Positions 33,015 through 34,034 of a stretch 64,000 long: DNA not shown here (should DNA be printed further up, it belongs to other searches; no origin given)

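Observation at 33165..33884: Secreted protein with OspF/SpvC-type phosphothreonine-lyase motif architecture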

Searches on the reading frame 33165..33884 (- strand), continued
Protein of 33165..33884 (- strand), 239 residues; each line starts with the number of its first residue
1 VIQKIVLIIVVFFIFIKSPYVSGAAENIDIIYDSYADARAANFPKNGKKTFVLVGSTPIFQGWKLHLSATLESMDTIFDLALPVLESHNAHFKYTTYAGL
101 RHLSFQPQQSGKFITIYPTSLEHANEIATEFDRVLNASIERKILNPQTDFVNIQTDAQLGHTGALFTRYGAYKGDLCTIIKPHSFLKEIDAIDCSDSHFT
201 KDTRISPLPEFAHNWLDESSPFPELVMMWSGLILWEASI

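Call 42: list_cluster_members(proteins=[P0027, P0029, P0030, P0031, P0032, P0035, P0036, P0037, P0040, P0046])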
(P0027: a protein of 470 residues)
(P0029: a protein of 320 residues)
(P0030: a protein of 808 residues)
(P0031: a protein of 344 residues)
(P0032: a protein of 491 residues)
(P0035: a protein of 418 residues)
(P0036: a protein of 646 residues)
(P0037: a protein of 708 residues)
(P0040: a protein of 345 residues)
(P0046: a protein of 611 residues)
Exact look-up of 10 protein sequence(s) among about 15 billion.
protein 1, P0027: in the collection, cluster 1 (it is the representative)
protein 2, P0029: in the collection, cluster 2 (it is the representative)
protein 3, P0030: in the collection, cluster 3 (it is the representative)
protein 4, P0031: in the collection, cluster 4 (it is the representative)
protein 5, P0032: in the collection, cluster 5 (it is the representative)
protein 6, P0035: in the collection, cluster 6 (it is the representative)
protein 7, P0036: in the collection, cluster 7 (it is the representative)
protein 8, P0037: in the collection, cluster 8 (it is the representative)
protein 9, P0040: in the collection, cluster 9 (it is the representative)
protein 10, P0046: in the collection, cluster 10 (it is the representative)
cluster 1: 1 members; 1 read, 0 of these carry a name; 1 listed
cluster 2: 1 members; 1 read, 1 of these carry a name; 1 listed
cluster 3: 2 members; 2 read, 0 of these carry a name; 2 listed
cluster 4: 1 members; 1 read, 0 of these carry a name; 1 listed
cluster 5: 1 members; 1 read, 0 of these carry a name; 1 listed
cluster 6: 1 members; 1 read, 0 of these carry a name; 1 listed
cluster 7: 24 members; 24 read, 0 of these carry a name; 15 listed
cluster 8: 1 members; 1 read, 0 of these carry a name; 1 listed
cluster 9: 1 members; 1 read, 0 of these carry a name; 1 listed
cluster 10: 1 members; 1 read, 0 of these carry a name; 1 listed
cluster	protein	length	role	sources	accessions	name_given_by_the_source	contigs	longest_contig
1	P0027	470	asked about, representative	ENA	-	-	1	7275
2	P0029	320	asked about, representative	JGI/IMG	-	uncharacterized protein YpmS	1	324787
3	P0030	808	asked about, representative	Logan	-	-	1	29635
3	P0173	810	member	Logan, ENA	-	-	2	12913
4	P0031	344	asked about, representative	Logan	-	-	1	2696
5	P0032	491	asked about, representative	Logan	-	-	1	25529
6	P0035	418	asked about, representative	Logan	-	-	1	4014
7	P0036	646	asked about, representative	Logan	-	-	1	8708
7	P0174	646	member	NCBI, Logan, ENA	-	-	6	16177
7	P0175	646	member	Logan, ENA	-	-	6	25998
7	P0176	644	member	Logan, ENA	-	-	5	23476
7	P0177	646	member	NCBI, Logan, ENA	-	-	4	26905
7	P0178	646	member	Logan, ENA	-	-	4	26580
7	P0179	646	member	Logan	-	-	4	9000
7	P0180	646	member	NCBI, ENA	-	-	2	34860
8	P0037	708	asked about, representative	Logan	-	-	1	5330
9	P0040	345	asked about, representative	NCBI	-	-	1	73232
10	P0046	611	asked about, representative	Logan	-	-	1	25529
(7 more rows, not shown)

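Call 43: find_encoding_contigs(protein=P0040, flank=8000, max_places=2)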
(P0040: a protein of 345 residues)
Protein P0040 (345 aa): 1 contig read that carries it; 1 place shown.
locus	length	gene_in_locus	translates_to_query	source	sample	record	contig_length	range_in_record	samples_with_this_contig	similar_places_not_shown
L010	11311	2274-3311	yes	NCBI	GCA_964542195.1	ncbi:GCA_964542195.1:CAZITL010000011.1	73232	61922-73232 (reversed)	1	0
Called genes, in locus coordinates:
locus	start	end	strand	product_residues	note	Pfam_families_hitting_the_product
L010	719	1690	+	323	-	-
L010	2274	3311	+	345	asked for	PF25816:RamC_N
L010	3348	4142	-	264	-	PF02548:Pantoate_transf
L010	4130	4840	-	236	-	PF10728:DUF2520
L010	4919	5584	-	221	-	PF02129:Peptidase_S15, PF20408:Abhydrolase_11 (weak), PF00561:Abhydrolase_1, PF12146:Hydrolase_4, PF12697:Abhydrolase_6 (weak), PF00326:Peptidase_S9 (faint), PF01738:DLH (weak)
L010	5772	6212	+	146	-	PF02082:Rrf2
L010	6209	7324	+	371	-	PF00155:Aminotran_1_2, PF00266:Aminotran_5, PF01212:Beta_elim_lyase (faint)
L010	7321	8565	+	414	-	PF00266:Aminotran_5, PF00155:Aminotran_1_2 (faint), PF01041:DegT_DnrJ_EryC1 (weak), PF01212:Beta_elim_lyase (weak)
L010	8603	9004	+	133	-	PF01592:NifU_N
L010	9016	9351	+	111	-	PF01521:Fe-S_biosyn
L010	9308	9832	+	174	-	PF07743:HSCB_C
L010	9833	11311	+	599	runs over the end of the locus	PF00012:HSP70, PF06723:MreB_Mbl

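Call 44: find_encoding_contigs(protein=P0032, flank=10000, max_places=2)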
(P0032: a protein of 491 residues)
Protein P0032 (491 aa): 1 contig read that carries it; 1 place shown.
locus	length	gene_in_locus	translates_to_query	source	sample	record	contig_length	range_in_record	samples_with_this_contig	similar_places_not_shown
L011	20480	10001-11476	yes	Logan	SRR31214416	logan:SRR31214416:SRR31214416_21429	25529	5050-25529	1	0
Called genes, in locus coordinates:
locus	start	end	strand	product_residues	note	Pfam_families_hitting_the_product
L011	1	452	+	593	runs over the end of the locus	-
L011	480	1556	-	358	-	PF03462:PCRF, PF00472:RF-1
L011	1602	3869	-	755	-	PF00912:Transgly, PF17092:PCB_OB, PF00905:Transpeptidase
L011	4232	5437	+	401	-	PF12252:SidE_PDE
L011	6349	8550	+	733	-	PF10150:RNase_E_G, PF20833:RNase_E_G_Thio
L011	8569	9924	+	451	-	PF01435:Peptidase_M48, PF12895:ANAPC3 (faint), PF07719:TPR_2 (faint), PF13174:TPR_6 (faint), PF13428:TPR_14 (faint), PF13432:TPR_16 (weak), PF14559:TPR_19 (weak), PF23914:TPR_CcmH_CycH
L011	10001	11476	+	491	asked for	PF25816:RamC_N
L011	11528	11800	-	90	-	-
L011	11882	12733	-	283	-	-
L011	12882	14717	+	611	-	PF25816:RamC_N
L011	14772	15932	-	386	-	PF01764:Lipase_3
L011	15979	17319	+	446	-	-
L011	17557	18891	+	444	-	-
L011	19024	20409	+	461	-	-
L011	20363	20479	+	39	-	?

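Call 50: search_protein_families(library=pfam, proteins=[P0027, P0028, P0030, P0032, P0036, P0037, P0042, P0046, P0052, P0050], max_evalue=0.001)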
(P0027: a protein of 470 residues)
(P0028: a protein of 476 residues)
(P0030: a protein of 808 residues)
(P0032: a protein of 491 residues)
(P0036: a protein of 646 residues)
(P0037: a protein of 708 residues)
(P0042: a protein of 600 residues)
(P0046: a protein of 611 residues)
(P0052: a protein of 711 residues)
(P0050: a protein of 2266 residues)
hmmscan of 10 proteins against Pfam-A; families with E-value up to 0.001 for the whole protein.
P0027 (470 aa): 1 family
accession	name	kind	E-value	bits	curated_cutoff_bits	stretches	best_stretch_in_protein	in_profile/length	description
PF25816.1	RamC_N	-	3.6e-14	53.1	27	1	55-179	32-141/191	RamC, N-terminal domain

P0028 (476 aa): 1 family
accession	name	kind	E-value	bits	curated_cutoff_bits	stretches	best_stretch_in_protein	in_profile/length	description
PF25816.1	RamC_N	-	2.8e-17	63.3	27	1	261-429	7-169/191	RamC, N-terminal domain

P0030 (808 aa): 1 family
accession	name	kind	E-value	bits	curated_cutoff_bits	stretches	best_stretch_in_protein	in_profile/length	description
PF25816.1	RamC_N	-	1.2e-14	54.7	27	1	574-698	27-138/191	RamC, N-terminal domain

P0032 (491 aa): 1 family
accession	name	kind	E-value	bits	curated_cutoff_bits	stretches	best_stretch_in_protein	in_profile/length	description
PF25816.1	RamC_N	-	4.8e-14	52.7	27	1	271-419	27-152/191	RamC, N-terminal domain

P0036 (646 aa): 1 family
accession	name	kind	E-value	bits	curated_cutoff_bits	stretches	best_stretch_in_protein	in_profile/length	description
PF25816.1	RamC_N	-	9.6e-21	74.6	27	1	429-559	29-145/191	RamC, N-terminal domain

P0037 (708 aa): 1 family
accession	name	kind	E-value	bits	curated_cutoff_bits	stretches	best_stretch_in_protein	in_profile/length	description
PF25816.1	RamC_N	-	5.9e-15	55.7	27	1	477-621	25-143/191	RamC, N-terminal domain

P0042 (600 aa): 1 family
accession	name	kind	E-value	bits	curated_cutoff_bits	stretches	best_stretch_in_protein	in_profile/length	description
PF25816.1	RamC_N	-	1.6e-20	73.9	27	1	395-521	30-142/191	RamC, N-terminal domain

P0046 (611 aa): 1 family
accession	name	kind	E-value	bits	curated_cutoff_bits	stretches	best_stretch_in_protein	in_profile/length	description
PF25816.1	RamC_N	-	1.1e-11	45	27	1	311-498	13-175/191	RamC, N-terminal domain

P0052 (711 aa): 1 family
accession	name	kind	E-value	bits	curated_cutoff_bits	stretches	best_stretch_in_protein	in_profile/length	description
PF25816.1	RamC_N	-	9.5e-14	51.7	27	1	489-640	32-163/191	RamC, N-terminal domain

P0050 (2266 aa): 3 families
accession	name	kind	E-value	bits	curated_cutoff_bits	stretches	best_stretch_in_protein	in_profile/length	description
PF25816.1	RamC_N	-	3.8e-22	79.2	27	2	982-1104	34-150/191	RamC, N-terminal domain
PF14381.12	EDR1_CTR1_ARMC3_pept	-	1e-10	42.2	27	1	1251-1394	55-198/203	EDR1/CTR1/ARMC3, peptidase-like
PF00498.31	FHA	-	4.1e-08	34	20.7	1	1482-1522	2-46/67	FHA domain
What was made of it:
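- Closest known: Unannotated signal-peptide RamC_N proteins from metagenomes. Same: No other Pfam domain was found in nine of the ten scanned; the tenth, P0050, also has FHA and EDR1-like domains (call 50).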

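Call 51: search_dna_similar(query=window:33165-33884:-, collection=plasmids, mode=protein, max_evalue=0.001, max_rows=25)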
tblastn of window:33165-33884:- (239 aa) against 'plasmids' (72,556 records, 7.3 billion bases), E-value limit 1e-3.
Records with a match: 49; places in all: 51; records where one place covers at least 80% of the query: 0.
Best place of each record, by identity: <60% 49.
By first word of the organism name: Lactococcus 15; Streptomyces 9; Lactobacillus 8; Bacillus 6; Priestia 2; Embleya 2; Streptococcus 2; Jeotgalibaca 1; Kitasatospora 1; Hoyosella 1; and 2 more.
By predicted mobility (MOB-suite, as given by PLSDB): mobilizable 25; non-mobilizable 20; conjugative 4.
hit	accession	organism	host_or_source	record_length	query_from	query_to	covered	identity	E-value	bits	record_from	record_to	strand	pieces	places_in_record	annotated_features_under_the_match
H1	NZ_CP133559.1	Bacillus wiedmannii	Thaumetopoea processionea,liquid culture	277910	42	226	77%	27.5%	2e-5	53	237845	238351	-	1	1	lanthionine synthetase LanC family protein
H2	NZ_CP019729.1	Jeotgalibaca dankookensis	seujeot,mono bacterial isolate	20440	61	224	69%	30.6%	6e-5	51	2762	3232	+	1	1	lanKC: class III lanthionine synthetase LanKC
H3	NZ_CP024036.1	Priestia aryabhattai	single cell,enriched culture of compost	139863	61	213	64%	29.3%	3e-4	49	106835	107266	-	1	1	lanKC: class III lanthionine synthetase LanKC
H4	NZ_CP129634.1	Priestia aryabhattai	bacterial culture,soil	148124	61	213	64%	29.3%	3e-4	49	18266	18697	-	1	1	lanKC: class III lanthionine synthetase LanKC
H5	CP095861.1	Bacillus sp. H8-1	Lettuce,cell culture,soil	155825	61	213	64%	29.3%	3e-4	49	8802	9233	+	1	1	lanKC: class III lanthionine synthetase LanKC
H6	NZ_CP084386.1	Lactobacillus helsingborgensis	Apis mellifera,pure culture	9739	62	225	69%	26.7%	1e-4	50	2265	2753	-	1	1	lipopolysaccharide core heptose(II) kinase RfaY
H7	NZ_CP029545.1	Lactobacillus helsingborgensis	Apis mellifera,tissue sample,gut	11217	62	225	69%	26.7%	1e-4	50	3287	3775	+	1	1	lipopolysaccharide core heptose(II) kinase RfaY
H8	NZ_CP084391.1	Lactobacillus helsingborgensis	Apis mellifera,pure culture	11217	62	225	69%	26.7%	1e-4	50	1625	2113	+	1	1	lipopolysaccharide core heptose(II) kinase RfaY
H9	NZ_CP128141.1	Bacillus mycoides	bacterial isolate,field soil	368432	49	217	71%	25.7%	1e-4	50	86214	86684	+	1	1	lanKC: class III lanthionine synthetase LanKC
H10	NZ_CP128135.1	Bacillus mycoides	bacterial isolate,field soil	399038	49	217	71%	25.7%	1e-4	50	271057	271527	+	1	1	lanKC: class III lanthionine synthetase LanKC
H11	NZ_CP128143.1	Bacillus mycoides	bacterial isolate,field soil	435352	49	217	71%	25.7%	1e-4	50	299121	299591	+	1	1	lanKC: class III lanthionine synthetase LanKC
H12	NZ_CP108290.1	Kitasatospora sp. NBC_00039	-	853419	61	204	60%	29.3%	8e-5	50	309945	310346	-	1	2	lanL: class IV lanthionine synthetase LanL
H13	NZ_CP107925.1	Streptomyces sp. NBC_00435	-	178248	61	204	60%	27.7%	9e-6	54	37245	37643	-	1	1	lanKC: class III lanthionine synthetase LanKC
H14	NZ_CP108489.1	Streptomyces sp. NBC_01244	-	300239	61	204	60%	27.7%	2e-5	53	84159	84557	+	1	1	lanKC: class III lanthionine synthetase LanKC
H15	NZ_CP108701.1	Streptomyces sp. NBC_01006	-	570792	52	172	51%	32.5%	5e-5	51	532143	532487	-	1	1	lanKC: class III lanthionine synthetase LanKC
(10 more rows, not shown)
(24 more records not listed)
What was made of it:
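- Closest known: Lyase domain of class III/IV lanthipeptide synthetases. Different: It occurs in a Gram-negative endosymbiont-like alphaproteobacterium rather than in Firmicutes or Actinobacteria (call 51).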

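Call 54: find_homologous_proteins(query=A4, max_evalue=1e-10)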
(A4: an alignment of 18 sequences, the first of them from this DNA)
Query A4 (18 sequences) (195 aa, profile of the alignment): 41 proteins with E <= 1e-10 among 1724 candidates.
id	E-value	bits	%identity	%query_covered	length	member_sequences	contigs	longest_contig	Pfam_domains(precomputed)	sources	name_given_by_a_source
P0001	7.5e-54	200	97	100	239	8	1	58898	PF25816.2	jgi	-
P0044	1.4e-47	180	31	86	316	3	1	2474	PF25816.2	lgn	-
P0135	1.4e-24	105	34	61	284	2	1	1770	PF25816.2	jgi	jgi:hypothetical protein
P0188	6.5e-16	76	42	36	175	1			PF25816.2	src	-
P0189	1.6e-15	75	28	57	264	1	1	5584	PF25816.2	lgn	-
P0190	2.9e-15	74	29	77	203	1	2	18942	PF25816.2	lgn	-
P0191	1.2e-14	72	28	74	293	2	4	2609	PF25816.2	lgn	-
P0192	3.0e-14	71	30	62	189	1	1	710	PF25816.2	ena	-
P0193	4.3e-14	71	30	58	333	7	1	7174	PF25816.2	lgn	-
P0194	4.6e-14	70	41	32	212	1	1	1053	PF25816.2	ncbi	-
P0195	6.3e-14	70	35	38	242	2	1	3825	PF25816.2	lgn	-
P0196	6.5e-14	70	26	84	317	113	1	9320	PF25816.2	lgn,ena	-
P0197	1.3e-13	69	31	57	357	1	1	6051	PF25816.2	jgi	jgi:hypothetical protein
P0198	1.9e-13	68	33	32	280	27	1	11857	PF25816.2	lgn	-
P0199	2.2e-13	68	27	38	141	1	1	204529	PF25816.2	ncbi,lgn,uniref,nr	ncbi:hypothetical protein [Staphylococcus petrasii]|uniref:class III lanthionine synthetase LanKC N-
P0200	3.4e-13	68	25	79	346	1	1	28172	PF25816.2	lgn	-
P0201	3.8e-13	67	36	32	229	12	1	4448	PF25816.2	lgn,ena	-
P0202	5.9e-13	67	35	38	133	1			PF25816.2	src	-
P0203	7.7e-13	66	30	61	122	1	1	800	PF25816.2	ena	-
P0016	8.9e-13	66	40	44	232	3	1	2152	PF25816.2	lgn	-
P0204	1.1e-12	66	31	57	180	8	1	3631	PF25816.2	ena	-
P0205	1.3e-12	66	30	74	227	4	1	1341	PF25816.2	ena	-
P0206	2.7e-12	65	30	63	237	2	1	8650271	PF25816.2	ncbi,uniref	ncbi:hypothetical protein ACQPZZ_02000 [Microbispora sp. CA-135349]|uniref:class III lanthionine syn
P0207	3.4e-12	64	27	74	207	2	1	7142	PF25816.2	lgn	-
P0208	4.6e-12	64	32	38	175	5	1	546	PF25816.2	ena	-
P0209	6.5e-12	63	27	56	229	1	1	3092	PF25816.2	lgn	-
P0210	6.7e-12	63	31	57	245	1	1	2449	PF25816.2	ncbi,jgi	jgi:hypothetical protein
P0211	1.4e-11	62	30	60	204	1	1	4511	PF25816.2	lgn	-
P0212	1.7e-11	62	34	30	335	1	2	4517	PF25816.2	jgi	jgi:hypothetical protein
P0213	1.7e-11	62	28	74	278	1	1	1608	PF25816.2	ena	-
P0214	2.2e-11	62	29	58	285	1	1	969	PF25816.2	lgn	-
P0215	2.5e-11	61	29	58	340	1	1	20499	PF25816.2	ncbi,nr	ncbi:MAG TPA: hypothetical protein VLH10_20370 [Yinghuangia sp.]|nr:hypothetical protein [Yinghuangi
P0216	2.7e-11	61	28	58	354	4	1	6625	PF00069.32,PF25816.2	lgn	-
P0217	3.5e-11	61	28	62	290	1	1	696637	PF25816.2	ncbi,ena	-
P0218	4.1e-11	61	28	61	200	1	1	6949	PF25816.2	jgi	jgi:hypothetical protein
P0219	6.2e-11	60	29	60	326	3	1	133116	PF25816.2,PF19402.5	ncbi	ncbi:tRNA A-37 threonylcarbamoyl transferase component Bud32 OS=Streptomyces albaduncus OX=68172 GN=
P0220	6.2e-11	60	28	60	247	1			PF25816.2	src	-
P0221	7.1e-11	60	28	60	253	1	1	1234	PF25816.2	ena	-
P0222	7.7e-11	60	31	58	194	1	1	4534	PF25816.2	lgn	-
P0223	8.0e-11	60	27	62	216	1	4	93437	PF25816.2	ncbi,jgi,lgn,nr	ncbi:MAG: hypothetical protein LKJ64_03890 [Lentilactobacillus buchneri]|jgi:hypothetical protein|nr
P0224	9.9e-11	60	27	57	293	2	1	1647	PF25816.2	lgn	-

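Call 55: find_encoding_contigs(protein=P0029, flank=10000, max_places=1)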
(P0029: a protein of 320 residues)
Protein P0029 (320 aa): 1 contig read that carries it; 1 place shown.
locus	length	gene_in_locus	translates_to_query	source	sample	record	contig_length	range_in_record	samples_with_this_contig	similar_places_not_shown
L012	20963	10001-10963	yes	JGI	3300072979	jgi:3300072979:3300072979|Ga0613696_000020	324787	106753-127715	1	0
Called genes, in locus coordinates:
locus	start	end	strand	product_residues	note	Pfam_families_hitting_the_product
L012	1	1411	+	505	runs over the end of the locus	PF02347:GDC-P (faint), PF00266:Aminotran_5, PF21478:GcvP2_C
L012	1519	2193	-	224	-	-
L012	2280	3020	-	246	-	PF00005:ABC_tran, PF13304:AAA_21 (faint), PF12399:BCA_ABC_TP_C (weak)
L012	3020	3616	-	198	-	PF03968:LptD_N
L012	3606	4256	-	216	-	PF06835:LptC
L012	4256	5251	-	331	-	PF01380:SIS, PF00571:CBS (faint)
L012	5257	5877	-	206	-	PF01612:DNA_pol_A_exo1, PF13482:RNase_H_2 (faint)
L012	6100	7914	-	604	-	-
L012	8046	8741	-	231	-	PF01966:HD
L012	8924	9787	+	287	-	PF14566:PTPlike_phytase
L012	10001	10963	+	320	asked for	PF25816:RamC_N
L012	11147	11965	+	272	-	-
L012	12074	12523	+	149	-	PF05974:DUF892 (weak), PF09537:DUF2383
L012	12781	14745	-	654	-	PF02518:HATPase_c, PF00204:DNA_gyraseB, PF01751:Toprim, PF00986:DNA_gyraseB_C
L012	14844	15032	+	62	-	-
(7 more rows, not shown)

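Call 56: find_encoding_contigs(protein=P0180, flank=10000, max_places=1)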
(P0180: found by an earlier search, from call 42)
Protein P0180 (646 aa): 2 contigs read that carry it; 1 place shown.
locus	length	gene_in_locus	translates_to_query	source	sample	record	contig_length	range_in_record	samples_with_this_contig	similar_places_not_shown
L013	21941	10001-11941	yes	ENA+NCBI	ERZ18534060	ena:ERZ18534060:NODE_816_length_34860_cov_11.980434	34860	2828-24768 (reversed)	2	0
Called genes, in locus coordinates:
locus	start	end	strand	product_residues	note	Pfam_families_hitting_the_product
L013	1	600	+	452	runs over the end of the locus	PF01938:TRAM (weak), PF05958:tRNA_U5-meth_tr, PF05175:MTS, PF13847:Methyltransf_31, PF13649:Methyltransf_25 (weak)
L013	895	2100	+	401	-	PF13527:Acetyltransf_9, PF00583:Acetyltransf_1 (faint), PF17668:Acetyltransf_17, PF13530:SCP2_2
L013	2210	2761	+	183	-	PF13302:Acetyltransf_3, PF00583:Acetyltransf_1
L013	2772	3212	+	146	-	PF00293:NUDIX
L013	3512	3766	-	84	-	PF12844:HTH_19 (weak), PF13443:HTH_26 (weak), PF01381:HTH_3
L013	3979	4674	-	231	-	PF04542:Sigma70_r2, PF04545:Sigma70_r4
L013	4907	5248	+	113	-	PF01245:Ribosomal_L19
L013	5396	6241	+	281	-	PF02421:FeoB_N (faint), PF03193:RsgA_GTPase (weak), PF01926:MMR_HSR1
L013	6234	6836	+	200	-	PF01351:RNase_HII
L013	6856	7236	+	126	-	PF08378:NERD (weak), PF02021:UPF0102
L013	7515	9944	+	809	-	PF13432:TPR_16 (faint), PF13174:TPR_6 (faint), PF08238:Sel1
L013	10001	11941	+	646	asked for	PF25816:RamC_N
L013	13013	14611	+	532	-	-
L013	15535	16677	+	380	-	-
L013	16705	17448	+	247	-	PF25816:RamC_N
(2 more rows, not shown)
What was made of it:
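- Closest known: Unannotated signal-peptide RamC_N proteins from metagenomes. Different: Some neighbour effector-like genes such as SidE_PDE, Lipase_3, PTP-like phytase and Sel1 (calls 44, 55, 56).
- Signal-peptide relatives also occur in a Firmicutes-like genome (call 56), so a general extracytoplasmic role is possible.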

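Call 57: find_encoding_contigs(protein=P0001, flank=10000, max_places=2)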
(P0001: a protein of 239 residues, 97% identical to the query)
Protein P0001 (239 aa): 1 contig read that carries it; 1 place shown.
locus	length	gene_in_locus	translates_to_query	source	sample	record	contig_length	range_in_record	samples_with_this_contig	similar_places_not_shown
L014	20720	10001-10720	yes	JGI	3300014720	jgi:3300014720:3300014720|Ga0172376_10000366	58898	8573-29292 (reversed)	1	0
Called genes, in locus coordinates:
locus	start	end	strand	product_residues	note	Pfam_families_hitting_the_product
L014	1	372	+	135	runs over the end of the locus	-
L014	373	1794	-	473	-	PF02878:PGM_PMM_I, PF02879:PGM_PMM_II, PF02880:PGM_PMM_III, PF00408:PGM_PMM_IV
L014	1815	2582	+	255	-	PF01695:IstB_IS21 (weak)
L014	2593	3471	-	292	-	PF00483:NTP_transferase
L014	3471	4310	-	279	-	PF01656:CbiA, PF09140:MipZ, PF10609:ParA (weak), PF13614:AAA_31 (weak)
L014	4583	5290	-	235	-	-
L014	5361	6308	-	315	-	-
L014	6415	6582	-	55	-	-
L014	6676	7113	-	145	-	PF02578:Cu-oxidase_4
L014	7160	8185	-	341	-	PF02636:Methyltransf_28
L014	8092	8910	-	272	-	PF01790:LGT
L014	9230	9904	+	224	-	PF01135:PCMT, PF00398:RrnaAD (weak)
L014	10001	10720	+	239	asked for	PF25816:RamC_N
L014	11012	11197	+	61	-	PF06150:ChaB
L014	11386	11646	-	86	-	-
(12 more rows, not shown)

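Call 73: search_protein_families(library=padloc, proteins=[window:33165-33884:-], max_evalue=0.01)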
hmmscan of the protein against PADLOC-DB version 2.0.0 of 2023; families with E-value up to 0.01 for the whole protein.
window:33165-33884:- (239 aa): 0 families
